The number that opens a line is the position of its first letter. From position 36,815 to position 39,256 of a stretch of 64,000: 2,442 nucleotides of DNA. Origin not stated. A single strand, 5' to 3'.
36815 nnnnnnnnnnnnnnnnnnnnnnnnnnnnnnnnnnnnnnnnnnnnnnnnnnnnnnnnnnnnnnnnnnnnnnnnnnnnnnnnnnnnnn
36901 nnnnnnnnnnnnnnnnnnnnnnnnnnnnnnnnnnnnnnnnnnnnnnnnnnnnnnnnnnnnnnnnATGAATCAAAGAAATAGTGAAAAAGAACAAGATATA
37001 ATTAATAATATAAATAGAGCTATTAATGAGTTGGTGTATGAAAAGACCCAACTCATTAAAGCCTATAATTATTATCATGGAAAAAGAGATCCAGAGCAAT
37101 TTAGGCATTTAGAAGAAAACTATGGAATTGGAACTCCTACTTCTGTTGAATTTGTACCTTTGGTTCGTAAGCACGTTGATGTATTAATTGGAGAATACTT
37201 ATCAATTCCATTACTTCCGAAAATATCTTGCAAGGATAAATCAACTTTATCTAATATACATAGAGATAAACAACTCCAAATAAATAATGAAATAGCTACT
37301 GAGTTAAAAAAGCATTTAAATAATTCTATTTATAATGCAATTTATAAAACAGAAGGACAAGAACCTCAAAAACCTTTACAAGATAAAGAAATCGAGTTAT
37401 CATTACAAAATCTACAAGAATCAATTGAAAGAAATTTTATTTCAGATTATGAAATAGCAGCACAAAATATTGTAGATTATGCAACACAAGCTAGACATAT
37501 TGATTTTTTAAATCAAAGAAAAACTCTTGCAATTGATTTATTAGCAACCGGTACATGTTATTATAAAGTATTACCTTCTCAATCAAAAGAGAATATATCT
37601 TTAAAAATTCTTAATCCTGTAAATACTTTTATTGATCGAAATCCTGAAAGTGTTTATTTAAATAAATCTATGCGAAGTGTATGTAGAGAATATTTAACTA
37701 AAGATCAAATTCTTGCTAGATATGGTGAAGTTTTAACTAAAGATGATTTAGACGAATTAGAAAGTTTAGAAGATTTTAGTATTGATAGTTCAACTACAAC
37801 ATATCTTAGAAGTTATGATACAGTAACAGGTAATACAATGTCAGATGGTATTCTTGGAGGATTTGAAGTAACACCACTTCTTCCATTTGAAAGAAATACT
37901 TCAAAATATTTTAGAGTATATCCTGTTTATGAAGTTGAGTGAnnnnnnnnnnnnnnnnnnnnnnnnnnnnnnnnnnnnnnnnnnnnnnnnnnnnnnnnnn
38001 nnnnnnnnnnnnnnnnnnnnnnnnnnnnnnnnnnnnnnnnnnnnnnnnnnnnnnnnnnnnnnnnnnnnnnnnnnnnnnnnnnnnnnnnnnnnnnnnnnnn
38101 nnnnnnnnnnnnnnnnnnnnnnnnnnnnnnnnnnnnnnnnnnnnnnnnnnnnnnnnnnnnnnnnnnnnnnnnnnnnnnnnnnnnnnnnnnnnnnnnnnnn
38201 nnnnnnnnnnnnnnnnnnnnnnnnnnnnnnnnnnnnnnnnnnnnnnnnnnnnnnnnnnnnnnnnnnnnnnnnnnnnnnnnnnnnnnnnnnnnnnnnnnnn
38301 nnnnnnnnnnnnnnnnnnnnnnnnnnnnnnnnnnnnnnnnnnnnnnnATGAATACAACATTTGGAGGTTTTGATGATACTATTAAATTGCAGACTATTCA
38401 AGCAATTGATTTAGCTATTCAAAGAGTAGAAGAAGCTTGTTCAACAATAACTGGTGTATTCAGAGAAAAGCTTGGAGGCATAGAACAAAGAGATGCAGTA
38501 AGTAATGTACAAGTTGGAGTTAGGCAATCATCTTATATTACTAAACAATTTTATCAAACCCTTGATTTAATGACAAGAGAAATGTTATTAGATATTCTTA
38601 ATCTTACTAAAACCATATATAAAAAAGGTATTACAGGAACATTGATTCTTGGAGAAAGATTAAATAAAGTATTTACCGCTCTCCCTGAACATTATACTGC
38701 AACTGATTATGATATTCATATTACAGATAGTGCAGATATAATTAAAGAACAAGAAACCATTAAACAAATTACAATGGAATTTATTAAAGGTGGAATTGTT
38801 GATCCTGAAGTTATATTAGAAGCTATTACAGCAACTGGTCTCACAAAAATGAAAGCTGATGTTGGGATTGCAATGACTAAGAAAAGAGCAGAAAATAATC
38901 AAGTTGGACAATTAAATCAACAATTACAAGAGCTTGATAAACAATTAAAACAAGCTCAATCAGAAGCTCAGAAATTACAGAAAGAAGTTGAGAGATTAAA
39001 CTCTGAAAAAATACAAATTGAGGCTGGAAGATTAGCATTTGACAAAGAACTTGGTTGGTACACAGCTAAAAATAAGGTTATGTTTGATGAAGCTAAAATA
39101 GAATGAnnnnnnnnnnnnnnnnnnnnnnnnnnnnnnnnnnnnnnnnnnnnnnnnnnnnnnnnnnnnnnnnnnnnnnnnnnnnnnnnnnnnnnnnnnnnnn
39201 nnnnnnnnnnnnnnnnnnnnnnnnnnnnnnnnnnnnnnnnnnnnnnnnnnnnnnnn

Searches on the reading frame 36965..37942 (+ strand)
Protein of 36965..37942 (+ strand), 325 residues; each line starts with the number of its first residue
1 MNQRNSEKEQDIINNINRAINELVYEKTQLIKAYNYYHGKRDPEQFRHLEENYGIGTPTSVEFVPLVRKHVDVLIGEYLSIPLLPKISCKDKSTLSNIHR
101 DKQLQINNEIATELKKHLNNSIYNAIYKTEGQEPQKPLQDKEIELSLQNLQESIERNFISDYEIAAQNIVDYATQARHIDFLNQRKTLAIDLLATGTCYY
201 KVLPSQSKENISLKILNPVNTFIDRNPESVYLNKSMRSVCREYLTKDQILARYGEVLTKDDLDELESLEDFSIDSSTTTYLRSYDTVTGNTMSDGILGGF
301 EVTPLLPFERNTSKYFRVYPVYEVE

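Call 15: search_protein_families(library=phrogs, proteins=[window:36965-37942:+], max_evalue=0.001)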
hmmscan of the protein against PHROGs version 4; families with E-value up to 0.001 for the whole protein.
window:36965-37942:+ (325 aa): 1 family
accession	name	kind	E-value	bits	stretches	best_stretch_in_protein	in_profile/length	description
phrog_6547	-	head and packaging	5e-18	65.5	1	25-283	47-305/827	portal protein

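Call 60: search_protein_families(library=pfam, proteins=[window:36965-37942:+], max_evalue=0.001)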
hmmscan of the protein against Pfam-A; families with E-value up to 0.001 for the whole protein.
window:36965-37942:+ (325 aa): 0 families

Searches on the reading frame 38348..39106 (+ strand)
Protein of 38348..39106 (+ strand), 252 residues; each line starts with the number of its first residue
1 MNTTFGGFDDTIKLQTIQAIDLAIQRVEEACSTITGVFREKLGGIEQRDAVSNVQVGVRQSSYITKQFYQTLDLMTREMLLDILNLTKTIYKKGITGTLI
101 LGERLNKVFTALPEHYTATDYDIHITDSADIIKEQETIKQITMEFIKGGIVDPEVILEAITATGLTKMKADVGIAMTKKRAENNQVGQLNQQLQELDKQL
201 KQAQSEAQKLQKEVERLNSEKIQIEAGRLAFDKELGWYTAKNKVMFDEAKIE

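Call 61: search_protein_families(library=pfam, proteins=[window:38348-39106:+], max_evalue=0.001)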
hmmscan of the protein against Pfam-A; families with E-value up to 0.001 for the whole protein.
window:38348-39106:+ (252 aa): 1 family
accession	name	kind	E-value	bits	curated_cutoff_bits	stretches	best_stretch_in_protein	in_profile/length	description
PF16510.12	P22_portal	-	0.00049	19.2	26.1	1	23-215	377-592/594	Phage P22-like portal protein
